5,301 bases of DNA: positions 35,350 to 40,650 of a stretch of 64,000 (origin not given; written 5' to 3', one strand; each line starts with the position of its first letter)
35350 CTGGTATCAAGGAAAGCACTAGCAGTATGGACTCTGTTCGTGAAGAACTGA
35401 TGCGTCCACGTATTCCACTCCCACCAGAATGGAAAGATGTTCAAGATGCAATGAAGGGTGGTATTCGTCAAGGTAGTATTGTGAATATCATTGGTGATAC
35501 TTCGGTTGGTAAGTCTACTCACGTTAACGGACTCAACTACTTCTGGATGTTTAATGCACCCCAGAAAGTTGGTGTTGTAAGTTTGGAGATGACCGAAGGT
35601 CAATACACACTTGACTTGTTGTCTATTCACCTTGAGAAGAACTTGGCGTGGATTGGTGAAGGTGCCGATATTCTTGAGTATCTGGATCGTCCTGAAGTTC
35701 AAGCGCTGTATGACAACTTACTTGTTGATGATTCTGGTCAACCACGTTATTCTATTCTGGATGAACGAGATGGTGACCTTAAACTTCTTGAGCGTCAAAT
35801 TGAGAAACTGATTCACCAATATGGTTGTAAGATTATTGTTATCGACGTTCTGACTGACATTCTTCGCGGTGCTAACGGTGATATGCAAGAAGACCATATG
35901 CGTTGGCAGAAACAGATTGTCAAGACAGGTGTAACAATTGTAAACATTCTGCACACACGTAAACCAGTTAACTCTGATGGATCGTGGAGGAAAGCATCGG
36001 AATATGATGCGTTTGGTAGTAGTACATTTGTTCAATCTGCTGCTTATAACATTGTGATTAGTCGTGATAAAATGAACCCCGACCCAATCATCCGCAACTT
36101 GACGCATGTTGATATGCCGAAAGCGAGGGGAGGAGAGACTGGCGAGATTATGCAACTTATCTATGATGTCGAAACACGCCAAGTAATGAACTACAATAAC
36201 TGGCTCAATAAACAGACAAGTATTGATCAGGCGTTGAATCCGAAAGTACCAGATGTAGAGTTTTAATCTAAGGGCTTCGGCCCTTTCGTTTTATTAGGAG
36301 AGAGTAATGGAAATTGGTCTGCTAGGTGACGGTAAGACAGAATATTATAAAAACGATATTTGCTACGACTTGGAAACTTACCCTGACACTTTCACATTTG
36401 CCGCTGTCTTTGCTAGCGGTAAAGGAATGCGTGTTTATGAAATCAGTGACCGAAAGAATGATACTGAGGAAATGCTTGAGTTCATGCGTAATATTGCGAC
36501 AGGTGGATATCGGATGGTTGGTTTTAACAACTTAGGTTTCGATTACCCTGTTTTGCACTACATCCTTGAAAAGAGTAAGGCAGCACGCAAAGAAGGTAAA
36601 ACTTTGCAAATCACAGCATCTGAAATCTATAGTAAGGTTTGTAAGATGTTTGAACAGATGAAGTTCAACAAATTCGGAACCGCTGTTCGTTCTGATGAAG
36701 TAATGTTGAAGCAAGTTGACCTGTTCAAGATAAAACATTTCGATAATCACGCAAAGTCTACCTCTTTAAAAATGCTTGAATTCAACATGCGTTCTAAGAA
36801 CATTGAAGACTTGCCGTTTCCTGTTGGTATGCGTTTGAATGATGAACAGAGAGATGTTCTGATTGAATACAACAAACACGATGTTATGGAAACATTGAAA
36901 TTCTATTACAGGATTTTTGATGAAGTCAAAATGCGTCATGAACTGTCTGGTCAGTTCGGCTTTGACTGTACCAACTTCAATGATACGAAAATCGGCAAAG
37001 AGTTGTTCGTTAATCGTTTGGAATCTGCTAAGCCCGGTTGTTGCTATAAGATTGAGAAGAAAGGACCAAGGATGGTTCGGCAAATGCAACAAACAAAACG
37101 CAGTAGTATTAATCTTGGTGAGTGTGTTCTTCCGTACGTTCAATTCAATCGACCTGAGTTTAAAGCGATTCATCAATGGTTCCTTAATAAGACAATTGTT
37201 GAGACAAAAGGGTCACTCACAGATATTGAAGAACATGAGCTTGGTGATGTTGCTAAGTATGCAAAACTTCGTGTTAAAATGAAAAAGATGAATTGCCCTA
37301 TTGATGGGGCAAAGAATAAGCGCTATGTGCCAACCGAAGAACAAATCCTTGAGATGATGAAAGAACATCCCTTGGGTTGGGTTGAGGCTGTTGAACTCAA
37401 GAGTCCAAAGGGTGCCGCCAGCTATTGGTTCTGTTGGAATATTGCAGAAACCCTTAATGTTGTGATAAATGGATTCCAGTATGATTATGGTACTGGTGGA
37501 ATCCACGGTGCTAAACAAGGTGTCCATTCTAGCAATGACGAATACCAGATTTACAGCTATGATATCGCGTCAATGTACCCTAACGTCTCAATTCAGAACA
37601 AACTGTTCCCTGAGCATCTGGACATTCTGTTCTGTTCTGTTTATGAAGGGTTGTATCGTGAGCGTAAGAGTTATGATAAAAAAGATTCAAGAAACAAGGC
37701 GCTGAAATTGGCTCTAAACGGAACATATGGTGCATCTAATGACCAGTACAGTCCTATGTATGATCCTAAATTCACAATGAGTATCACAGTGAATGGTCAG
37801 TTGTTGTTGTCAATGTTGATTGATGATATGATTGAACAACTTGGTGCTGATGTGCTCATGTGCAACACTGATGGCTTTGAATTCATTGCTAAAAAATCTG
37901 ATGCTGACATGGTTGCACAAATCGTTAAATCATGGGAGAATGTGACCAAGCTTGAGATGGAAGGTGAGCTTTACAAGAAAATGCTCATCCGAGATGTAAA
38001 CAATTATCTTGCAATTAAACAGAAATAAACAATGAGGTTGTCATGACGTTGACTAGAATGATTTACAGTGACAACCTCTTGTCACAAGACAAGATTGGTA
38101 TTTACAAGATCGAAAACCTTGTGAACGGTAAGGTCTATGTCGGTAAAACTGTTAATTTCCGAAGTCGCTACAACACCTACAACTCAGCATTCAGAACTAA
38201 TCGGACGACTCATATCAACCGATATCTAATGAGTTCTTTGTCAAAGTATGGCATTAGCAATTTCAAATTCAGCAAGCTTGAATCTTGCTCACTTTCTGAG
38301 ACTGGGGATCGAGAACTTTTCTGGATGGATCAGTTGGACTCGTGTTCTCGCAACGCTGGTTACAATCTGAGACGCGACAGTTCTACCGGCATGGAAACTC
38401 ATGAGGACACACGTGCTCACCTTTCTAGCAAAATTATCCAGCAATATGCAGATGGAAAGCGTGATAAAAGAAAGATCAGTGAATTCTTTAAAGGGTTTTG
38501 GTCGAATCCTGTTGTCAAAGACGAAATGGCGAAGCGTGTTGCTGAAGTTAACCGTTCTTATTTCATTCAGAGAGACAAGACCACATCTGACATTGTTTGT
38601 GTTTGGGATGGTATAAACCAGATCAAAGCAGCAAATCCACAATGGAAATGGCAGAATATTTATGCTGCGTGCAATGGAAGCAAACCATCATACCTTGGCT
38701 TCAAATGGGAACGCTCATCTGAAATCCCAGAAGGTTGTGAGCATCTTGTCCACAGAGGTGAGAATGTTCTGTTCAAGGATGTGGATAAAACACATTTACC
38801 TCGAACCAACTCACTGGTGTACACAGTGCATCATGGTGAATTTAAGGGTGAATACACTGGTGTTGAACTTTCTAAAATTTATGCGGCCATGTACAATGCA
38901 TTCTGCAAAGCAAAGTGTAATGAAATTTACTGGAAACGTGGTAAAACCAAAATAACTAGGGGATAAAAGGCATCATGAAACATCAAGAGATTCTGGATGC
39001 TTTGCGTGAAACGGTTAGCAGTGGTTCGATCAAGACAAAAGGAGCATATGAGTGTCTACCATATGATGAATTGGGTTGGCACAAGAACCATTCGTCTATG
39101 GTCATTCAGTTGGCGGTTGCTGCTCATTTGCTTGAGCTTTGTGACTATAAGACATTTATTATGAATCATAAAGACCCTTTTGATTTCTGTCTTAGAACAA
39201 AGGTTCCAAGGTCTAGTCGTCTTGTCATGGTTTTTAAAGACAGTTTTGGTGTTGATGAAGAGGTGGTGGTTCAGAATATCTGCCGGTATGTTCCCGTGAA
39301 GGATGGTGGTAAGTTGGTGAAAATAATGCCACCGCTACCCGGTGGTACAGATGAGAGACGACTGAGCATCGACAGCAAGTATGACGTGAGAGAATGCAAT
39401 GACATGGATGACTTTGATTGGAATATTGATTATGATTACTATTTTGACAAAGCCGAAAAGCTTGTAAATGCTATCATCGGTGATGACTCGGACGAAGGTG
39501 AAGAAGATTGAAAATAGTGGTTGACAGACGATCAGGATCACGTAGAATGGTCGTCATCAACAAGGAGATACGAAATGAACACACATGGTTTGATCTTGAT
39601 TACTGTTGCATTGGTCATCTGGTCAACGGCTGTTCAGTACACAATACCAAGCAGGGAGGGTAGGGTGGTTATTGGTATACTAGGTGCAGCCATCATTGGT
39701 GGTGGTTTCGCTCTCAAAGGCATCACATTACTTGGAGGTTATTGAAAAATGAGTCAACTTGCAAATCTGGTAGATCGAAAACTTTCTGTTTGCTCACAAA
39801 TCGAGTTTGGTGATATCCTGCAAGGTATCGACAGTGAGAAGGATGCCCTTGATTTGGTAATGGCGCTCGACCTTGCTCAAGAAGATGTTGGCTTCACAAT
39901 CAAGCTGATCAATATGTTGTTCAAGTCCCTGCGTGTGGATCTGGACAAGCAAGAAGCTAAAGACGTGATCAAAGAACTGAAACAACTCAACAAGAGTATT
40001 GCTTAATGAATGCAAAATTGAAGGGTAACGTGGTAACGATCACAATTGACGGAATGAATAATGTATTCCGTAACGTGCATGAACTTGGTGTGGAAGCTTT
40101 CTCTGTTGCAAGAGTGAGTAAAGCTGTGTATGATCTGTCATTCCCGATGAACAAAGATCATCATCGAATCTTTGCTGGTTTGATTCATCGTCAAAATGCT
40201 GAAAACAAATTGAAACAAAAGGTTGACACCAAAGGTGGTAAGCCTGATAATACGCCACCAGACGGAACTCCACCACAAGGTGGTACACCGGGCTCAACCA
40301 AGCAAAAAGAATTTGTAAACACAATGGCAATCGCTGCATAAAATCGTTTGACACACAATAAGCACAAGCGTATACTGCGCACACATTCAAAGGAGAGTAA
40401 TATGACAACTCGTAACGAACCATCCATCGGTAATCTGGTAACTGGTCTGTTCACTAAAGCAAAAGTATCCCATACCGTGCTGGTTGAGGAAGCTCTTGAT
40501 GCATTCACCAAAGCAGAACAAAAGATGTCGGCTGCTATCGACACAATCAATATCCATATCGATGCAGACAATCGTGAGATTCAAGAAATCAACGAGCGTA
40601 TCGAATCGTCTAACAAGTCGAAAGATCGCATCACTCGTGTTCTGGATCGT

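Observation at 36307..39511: Family-B DNA polymerase gene interrupted by a GIY-YIG homing endonuclease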

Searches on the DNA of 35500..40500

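Call 6: search_rna_families(source=window, start=35500, end=40500, threshold=evalue, max_evalue=10)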
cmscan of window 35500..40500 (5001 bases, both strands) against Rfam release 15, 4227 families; matches with E-value up to 10: 6.
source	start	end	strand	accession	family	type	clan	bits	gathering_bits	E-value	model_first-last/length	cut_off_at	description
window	37818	37882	+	RF02300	TtnuCD24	Gene; snRNA; snoRNA; CD-box;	-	20.2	75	6.1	1-58/58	no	Tetrahymena snoRNA TtnuCD24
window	37484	37625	+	RF02175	SMAD5-AS1_3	Gene; lncRNA;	-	19.6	60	0.4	1-125/125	no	SMAD5 antisense RNA 1 conserved region 3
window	36792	36921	+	RF00096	U8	Gene; snRNA; snoRNA; CD-box;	-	19.1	41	3.6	1-135/135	no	U8 small nucleolar RNA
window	36833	36877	+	RF00186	SNORD101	Gene; snRNA; snoRNA; CD-box;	CL00074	18.7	47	6.2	1-73/73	no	Small nucleolar RNA SNORD101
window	36664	36719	+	RF00324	snoMBII-202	Gene; snRNA; snoRNA; CD-box;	-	17.3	40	6.2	1-84/84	no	Small nucleolar RNA MBII-202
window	37347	37402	+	RF00218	SNORD46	Gene; snRNA; snoRNA; CD-box;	CL00061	17.1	40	6.3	1-104/104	no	Small nucleolar RNA SNORD46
